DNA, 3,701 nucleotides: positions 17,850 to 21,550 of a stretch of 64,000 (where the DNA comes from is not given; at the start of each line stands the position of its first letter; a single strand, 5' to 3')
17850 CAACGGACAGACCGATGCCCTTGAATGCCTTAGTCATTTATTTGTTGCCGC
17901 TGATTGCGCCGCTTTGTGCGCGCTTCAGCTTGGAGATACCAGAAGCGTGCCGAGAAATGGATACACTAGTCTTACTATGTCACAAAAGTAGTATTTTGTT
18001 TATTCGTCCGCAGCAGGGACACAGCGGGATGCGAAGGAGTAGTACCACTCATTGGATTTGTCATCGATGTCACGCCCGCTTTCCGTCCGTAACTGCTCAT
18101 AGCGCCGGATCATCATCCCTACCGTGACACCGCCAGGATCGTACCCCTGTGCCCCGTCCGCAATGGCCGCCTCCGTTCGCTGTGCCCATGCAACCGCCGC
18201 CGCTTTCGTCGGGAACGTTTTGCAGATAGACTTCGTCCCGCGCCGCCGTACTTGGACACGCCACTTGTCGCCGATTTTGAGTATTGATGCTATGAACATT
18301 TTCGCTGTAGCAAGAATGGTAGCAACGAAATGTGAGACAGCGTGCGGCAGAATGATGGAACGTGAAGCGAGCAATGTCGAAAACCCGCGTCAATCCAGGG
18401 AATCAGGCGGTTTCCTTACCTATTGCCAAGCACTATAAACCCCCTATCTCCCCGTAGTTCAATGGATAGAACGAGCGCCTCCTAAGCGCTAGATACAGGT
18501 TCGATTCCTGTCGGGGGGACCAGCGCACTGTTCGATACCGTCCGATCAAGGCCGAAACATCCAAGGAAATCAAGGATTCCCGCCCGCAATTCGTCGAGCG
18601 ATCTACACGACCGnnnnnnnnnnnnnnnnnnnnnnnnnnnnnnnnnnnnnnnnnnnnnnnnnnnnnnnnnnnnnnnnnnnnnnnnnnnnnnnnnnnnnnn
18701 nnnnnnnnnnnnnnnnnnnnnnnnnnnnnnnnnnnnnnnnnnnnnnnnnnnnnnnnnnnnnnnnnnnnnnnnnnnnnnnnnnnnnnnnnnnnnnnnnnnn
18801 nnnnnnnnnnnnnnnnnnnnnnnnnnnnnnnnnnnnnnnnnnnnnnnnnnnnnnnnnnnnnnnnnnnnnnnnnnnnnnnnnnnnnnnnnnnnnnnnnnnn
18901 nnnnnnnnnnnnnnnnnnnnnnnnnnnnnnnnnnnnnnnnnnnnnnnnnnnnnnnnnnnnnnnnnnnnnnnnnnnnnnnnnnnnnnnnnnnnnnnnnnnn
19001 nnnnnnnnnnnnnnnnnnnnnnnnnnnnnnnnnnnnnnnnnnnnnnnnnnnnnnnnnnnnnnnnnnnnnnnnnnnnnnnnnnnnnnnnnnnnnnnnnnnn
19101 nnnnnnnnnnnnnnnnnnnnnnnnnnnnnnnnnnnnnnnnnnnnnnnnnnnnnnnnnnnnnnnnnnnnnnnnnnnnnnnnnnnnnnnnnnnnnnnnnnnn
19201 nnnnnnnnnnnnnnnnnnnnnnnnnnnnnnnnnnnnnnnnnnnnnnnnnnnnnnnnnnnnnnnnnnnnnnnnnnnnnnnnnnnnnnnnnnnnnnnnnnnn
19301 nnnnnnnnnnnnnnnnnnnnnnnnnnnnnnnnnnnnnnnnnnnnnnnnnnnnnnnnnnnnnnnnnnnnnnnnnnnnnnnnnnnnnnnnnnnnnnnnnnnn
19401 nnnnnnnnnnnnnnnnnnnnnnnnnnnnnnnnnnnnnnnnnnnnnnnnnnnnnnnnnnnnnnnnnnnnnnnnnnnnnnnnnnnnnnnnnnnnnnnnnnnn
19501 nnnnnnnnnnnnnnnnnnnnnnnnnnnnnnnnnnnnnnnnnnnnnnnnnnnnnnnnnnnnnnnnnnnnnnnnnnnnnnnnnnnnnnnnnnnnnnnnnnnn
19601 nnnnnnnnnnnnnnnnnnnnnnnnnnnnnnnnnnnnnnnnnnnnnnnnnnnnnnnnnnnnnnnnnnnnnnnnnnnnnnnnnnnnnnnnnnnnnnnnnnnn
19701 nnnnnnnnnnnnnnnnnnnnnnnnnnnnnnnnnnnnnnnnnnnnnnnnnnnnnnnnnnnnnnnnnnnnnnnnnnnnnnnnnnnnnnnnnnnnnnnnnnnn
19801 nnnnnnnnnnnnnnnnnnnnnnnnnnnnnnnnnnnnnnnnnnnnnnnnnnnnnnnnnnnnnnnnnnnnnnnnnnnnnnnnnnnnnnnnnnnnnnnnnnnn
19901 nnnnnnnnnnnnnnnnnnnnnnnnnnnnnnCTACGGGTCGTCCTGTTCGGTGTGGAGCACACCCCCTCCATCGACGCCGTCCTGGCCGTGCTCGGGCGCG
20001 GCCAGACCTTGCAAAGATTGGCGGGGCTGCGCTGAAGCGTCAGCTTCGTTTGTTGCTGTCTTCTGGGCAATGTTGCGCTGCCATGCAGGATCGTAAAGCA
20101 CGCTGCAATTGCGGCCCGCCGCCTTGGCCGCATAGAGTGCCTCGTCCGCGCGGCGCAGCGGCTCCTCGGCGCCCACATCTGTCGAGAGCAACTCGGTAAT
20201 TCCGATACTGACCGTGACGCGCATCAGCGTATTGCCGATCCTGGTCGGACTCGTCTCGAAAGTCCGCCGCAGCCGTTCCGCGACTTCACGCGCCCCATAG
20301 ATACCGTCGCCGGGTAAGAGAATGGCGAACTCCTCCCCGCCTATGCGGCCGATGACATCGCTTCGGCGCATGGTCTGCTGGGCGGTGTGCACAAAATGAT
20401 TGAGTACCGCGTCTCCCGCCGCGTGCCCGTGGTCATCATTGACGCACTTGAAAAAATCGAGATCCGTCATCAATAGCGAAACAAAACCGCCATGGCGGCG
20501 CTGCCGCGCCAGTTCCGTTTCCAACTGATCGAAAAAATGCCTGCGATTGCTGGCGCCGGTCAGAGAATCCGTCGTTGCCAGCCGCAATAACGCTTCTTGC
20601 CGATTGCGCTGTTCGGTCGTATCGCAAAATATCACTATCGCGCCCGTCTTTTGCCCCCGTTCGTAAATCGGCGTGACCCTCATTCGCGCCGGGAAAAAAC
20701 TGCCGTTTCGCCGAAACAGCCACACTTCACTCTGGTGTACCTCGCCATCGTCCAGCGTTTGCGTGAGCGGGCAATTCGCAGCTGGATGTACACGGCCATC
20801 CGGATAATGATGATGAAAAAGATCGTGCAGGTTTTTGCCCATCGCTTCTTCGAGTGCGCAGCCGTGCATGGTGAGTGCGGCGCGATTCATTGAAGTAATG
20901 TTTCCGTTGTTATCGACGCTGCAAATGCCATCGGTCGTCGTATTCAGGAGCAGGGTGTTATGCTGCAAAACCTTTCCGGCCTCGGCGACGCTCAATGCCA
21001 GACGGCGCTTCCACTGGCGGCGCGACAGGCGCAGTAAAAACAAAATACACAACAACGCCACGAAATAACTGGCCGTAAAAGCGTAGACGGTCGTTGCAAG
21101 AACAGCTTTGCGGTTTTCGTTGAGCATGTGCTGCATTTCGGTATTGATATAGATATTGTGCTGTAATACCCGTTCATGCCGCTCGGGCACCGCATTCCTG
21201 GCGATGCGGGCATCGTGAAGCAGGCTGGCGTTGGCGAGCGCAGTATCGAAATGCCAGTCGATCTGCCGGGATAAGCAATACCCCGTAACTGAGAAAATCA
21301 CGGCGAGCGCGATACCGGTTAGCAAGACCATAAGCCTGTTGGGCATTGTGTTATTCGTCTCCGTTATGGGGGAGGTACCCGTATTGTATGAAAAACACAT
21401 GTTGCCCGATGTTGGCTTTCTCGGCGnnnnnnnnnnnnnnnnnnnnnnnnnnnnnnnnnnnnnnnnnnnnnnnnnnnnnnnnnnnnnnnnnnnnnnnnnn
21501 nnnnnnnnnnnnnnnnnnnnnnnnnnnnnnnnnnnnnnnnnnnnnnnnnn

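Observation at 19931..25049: Lower-GC four-gene islet between gltX and yifB: PAS-GGDEF, GT-B/TPR glycosyltransferase, unknown protein, cytidylyltransferase-methyltransferase fusion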

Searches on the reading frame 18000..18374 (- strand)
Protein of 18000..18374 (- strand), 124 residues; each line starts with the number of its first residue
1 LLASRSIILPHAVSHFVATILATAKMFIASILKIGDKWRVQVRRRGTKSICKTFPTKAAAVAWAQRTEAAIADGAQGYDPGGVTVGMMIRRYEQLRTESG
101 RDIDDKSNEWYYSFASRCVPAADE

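Call 66: search_protein_families(library=pfam, proteins=[window:18000-18374:-], max_evalue=0.001)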
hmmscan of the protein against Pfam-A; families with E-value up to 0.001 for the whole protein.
window:18000-18374:- (124 aa): 0 families

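Call 92: search_protein_families(library=phrogs, proteins=[window:18000-18374:-], max_evalue=0.01)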
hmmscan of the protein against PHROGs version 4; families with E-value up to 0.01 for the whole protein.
window:18000-18374:- (124 aa): 1 family
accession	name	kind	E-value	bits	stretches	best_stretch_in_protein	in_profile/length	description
phrog_1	-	integration and excision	0.00051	20.4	1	34-101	120-180/611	integrase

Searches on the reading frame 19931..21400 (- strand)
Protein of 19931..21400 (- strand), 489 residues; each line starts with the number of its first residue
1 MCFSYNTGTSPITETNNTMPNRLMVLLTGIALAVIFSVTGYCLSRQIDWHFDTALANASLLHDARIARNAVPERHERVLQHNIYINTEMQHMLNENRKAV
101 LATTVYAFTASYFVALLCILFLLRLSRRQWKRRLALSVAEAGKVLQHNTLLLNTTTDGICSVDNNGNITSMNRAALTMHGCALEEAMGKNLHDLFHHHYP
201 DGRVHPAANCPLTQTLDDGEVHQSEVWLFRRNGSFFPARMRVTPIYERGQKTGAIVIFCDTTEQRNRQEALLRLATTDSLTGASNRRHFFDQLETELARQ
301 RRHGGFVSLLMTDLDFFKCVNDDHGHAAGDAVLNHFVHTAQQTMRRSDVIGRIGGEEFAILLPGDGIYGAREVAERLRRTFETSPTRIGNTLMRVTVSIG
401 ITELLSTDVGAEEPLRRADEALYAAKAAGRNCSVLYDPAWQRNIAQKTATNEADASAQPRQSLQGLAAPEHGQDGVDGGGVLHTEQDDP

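Call 3: search_protein_families(library=pfam, proteins=[window:19931-21400:-], max_evalue=0.01)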
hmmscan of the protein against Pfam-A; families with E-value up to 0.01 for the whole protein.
window:19931-21400:- (489 aa): 6 families
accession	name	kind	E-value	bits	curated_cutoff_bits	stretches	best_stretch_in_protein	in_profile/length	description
PF00990.26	GGDEF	-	5.4e-41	140.5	23.8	1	275-431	1-160/161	Diguanylate cyclase, GGDEF domain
PF00989.32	PAS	-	6.1e-18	65.3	22.6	1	150-259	5-111/113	PAS fold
PF13426.13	PAS_9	-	5.1e-16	59.3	27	1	157-263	2-103/103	PAS domain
PF08448.16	PAS_4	-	1.6e-11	44.9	23.1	1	153-265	2-109/110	PAS fold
PF13188.13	PAS_8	-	3.4e-07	30.4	21.8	1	151-200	6-52/65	PAS domain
PF12860.13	PAS_7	-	0.0053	17.3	27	0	152-218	1-68/115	PAS fold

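Call 4: search_protein_families(library=ncbifam, proteins=[window:19931-21400:-], max_evalue=0.01)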
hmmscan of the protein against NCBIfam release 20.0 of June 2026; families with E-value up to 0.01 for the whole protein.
window:19931-21400:- (489 aa): 34 families (the best 25 are shown)
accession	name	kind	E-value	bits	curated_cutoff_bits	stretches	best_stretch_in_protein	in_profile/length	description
NF007298.0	PRK09776.1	equivalog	3.5e-50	170.9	1135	1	152-451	561-860/1111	diguanylate cyclase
NF038266.1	diguan_SiaD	equivalog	1.3e-46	159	290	1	265-432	84-251/252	biofilm regulation diguanylate cyclase SiaD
NF045675.1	PhdiestaseDibA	equivalog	8.6e-46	156.5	980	1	90-443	23-371/623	phosphodiesterase DibA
TIGR00254.1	GGDEF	domain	3.4e-45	153.8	37.4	1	273-434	3-165/168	diguanylate cyclase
NF007135.0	PRK09581.1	equivalog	7.9e-43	146.9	474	1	265-434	282-453/457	PleD family two-component system response regulator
NF007380.0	PRK09894.1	equivalog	3.9e-41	141.3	256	1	265-438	119-289/296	diguanylate cyclase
NF041606.1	dguan_cyc_DgcA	equivalog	3e-38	131.6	370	1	270-432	173-335/340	diguanylate cyclase DgcA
NF051473.1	DigCycDgcsShew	equivalog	2.1e-36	125.8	400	1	274-432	134-287/291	diguanylate cyclase DgcS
NF007423.1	PRK09966.1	equivalog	2.1e-34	119.1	325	1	264-426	228-390/390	diguanylate cyclase DgcN/YfiN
NF047654.1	DiguCycDgcRLepto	equivalog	1.8e-32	112.5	500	1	267-432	125-292/295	diguanylate cyclase DgcR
NF007474.0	PRK10060.1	equivalog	4.8e-31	107.7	782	1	158-444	123-403/663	cyclic di-GMP phosphodiesterase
NF011955.1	PRK15426.1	equivalog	6.6e-31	107.1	408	1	268-435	391-560/564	cellulose biosynthesis regulator diguanylate cyclase DgcQ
NF007599.0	PRK10245.1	equivalog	1e-27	96.6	402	1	267-432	202-366/371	diguanylate cyclase AdrA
NF008467.0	PRK11359.1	equivalog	1.2e-24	86.4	857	2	264-447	365-542/800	oxygen-sensing cyclic-di-GMP phosphodiesterase DosP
NF053781.1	cdiGMPphdstlr2612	equivalog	1.3e-24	86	1600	1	149-458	718-1024/1268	Tlr1612 family c-di-GMP phosphodiesterase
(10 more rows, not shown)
